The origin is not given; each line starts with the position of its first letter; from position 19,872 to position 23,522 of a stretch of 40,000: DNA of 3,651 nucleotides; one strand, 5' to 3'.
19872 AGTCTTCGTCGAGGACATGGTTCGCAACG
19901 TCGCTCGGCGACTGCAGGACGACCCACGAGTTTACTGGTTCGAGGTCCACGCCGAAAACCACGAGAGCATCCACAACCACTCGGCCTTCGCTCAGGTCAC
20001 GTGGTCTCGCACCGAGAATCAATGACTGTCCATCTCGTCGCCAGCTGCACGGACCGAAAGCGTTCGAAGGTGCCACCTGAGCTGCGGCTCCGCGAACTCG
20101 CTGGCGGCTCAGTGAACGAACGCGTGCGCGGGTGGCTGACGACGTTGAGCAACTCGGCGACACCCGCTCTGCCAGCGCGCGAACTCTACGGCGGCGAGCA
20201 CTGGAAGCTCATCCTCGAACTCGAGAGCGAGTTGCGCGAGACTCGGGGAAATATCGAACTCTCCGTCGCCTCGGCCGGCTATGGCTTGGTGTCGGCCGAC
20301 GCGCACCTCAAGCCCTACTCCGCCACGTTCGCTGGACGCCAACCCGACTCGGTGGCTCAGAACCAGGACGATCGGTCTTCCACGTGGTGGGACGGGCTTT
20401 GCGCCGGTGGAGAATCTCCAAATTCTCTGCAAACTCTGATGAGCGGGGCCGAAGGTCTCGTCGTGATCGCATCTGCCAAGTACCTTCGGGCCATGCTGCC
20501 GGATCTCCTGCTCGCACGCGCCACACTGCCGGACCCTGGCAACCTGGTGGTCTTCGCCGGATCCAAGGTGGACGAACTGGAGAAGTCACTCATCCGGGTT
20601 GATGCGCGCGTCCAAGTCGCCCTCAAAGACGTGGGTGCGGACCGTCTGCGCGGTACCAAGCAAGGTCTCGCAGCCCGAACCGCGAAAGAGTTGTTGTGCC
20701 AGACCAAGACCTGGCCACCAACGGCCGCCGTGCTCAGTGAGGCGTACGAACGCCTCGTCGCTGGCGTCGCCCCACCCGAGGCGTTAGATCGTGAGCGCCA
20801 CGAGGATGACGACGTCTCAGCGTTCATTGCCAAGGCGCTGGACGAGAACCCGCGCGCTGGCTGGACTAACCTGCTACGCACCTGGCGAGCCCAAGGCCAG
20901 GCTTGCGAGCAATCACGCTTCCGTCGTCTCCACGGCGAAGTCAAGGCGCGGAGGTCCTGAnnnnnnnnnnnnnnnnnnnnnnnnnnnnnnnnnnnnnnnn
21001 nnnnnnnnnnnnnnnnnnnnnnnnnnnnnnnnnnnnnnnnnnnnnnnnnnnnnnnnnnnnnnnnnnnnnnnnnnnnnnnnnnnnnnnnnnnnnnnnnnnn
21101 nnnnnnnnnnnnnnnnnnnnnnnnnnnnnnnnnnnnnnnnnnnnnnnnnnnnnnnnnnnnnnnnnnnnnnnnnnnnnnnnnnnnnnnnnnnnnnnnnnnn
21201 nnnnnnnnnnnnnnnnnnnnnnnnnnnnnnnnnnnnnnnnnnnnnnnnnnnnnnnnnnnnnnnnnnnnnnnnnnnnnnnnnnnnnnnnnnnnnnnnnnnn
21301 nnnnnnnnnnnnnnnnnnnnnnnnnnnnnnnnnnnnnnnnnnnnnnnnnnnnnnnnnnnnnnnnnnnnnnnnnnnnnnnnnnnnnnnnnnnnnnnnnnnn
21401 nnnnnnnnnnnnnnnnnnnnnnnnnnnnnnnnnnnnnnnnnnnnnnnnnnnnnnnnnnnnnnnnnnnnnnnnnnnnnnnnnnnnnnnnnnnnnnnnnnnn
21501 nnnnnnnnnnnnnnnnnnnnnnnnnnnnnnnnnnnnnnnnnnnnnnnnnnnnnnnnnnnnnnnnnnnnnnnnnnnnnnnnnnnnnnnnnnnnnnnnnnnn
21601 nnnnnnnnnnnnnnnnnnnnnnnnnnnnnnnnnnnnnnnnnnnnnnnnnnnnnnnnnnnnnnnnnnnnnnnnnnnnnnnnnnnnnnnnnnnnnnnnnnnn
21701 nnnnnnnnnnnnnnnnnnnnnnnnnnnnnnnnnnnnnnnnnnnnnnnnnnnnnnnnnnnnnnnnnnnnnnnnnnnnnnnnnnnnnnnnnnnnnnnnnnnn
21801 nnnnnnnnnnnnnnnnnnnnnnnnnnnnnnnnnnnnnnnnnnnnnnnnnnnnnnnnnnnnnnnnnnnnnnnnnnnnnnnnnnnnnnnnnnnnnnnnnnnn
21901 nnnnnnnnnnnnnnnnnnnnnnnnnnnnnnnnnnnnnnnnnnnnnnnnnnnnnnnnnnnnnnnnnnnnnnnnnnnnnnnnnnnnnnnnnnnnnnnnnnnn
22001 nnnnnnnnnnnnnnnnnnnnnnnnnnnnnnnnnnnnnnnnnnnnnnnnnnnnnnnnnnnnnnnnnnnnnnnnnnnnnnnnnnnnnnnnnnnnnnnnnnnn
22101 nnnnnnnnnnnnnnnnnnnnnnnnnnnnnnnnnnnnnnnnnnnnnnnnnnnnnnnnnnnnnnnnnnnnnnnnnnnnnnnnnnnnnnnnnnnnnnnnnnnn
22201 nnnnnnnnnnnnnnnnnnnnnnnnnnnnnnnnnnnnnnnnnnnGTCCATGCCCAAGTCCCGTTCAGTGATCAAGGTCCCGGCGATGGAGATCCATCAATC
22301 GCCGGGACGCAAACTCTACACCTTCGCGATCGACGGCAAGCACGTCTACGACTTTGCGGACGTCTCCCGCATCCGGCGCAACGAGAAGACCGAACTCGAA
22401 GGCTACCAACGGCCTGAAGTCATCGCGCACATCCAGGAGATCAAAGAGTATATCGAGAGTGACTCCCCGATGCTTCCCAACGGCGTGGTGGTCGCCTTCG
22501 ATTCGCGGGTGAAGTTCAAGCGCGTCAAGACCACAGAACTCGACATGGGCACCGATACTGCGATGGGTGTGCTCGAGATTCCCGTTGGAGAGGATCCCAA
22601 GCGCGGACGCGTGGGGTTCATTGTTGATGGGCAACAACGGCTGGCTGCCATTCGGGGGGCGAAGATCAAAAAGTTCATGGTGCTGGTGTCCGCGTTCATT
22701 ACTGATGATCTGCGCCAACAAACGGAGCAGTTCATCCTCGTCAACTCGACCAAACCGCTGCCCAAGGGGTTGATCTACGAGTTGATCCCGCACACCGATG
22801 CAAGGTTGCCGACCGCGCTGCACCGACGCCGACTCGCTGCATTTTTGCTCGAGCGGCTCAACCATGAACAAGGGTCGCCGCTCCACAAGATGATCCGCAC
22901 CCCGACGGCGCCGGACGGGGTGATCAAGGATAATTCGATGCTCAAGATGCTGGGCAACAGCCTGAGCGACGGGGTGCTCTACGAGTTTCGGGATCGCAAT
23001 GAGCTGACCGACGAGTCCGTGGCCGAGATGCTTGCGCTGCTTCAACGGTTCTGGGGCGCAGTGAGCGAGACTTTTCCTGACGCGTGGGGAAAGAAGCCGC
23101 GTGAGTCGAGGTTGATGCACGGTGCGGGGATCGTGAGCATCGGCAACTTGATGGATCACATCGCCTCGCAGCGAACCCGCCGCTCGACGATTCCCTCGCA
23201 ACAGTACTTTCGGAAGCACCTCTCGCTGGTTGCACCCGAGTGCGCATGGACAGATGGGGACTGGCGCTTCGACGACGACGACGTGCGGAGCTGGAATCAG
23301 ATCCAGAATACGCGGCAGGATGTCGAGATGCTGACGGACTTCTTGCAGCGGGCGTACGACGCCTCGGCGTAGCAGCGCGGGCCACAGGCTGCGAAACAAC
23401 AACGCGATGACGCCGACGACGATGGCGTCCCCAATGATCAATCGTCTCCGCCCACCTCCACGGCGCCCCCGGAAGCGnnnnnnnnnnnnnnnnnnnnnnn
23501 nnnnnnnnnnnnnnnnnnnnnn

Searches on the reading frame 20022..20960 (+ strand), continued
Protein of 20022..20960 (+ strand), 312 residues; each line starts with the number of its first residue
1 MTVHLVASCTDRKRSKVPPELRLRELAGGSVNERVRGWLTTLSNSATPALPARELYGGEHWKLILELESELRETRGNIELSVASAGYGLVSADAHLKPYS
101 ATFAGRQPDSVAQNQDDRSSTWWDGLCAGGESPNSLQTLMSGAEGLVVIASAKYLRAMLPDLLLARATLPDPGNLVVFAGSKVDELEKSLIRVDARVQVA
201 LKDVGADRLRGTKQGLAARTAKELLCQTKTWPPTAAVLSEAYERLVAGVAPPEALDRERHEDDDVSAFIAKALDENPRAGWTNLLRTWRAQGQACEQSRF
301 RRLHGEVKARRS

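Call 72: search_protein_families(library=padloc, proteins=[L001:1068-3428:+, L001:3729-4322:+, L001:9590-10324:+, L001:5980-6936:+], max_evalue=0.001)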
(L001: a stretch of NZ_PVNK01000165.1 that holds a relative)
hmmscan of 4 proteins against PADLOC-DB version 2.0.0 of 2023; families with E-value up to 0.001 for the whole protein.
L001:1068-3428:+ (786 aa): 0 families

L001:3729-4322:+ (197 aa): 0 families

L001:9590-10324:+ (244 aa): 0 families

L001:5980-6936:+ (318 aa): 11 families
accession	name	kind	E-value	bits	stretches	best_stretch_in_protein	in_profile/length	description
PDLC02817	DpdC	-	5e-64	214.5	1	10-316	4-296/299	DpdC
PDLC02818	DpdC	-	2.7e-35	120.2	1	8-316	2-317/319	DpdC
PDLC02815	DpdC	-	5.1e-30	103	1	7-316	4-308/312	DpdC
PDLC02813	DpdC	-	1.8e-14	51.8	1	10-172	4-158/310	DpdC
PDLC02823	DpdC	-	2.2e-14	51.9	1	104-317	4-219/223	DpdC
PDLC02814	DpdC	-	2.3e-10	38.7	1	155-310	2-145/151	DpdC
PDLC02816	DpdC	-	2.2e-09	35.1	1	42-313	38-309/313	DpdC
PDLC02821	DpdC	-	2.8e-06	25.2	1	264-315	116-164/170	DpdC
PDLC02819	DpdC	-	1.6e-05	23.2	1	264-308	47-91/101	DpdC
PDLC02820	DpdC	-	2.5e-05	22.4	1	49-118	45-111/165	DpdC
PDLC04712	PDC-M57A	-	0.00041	18.7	0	54-168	15-113/138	-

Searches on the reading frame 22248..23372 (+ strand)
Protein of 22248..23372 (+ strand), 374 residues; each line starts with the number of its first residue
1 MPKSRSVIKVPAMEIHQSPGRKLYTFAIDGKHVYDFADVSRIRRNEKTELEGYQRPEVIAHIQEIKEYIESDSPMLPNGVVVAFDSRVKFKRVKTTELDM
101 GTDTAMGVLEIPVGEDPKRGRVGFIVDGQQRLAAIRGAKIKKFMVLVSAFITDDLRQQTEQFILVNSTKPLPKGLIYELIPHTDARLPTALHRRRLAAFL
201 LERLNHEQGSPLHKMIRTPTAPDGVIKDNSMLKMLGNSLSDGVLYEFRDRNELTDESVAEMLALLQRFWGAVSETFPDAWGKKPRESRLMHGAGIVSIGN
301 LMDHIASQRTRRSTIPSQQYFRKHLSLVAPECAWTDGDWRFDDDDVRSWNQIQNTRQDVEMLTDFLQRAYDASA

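Call 5: search_protein_families(library=pfam, proteins=[window:22248-23372:+], max_evalue=0.01)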
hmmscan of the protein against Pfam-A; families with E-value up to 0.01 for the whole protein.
window:22248-23372:+ (374 aa): 1 family
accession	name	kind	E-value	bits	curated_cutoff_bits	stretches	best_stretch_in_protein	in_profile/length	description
PF14072.11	DndB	-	1.5e-22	80.6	29.1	1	11-369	2-334/338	DNA-sulfur modification-associated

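Call 6: search_protein_families(library=ncbifam, proteins=[window:22248-23372:+], max_evalue=0.01)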
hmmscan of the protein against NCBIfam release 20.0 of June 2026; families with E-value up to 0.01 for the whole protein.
window:22248-23372:+ (374 aa): 3 families
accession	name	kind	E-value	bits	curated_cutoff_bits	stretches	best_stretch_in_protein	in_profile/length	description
NF041060.1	DpdB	equivalog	1.8e-140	467.8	300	1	8-366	1-352/352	DGQHR domain-containing protein DpdB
TIGR03187.1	DGQHR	domain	3.1e-63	214.1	58.85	1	17-305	5-275/276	DGQHR domain-containing protein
TIGR04172.1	DGQHR_dnd_1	hypoth_equivalog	5.8e-20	71.7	450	1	10-231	1-224/381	DNA phosphorothioation-associated DGQHR protein 1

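Call 7: search_protein_families(library=padloc, proteins=[window:22248-23372:+], max_evalue=0.01)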
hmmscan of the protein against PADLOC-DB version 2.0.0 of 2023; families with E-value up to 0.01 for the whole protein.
window:22248-23372:+ (374 aa): 2 families
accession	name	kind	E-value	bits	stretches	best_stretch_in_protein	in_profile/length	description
PDLC02811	DpdB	-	8.2e-149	493.4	1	6-372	3-364/370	DpdB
PDLC02812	DpdB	-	9.2e-43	144.7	1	21-371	18-386/400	DpdB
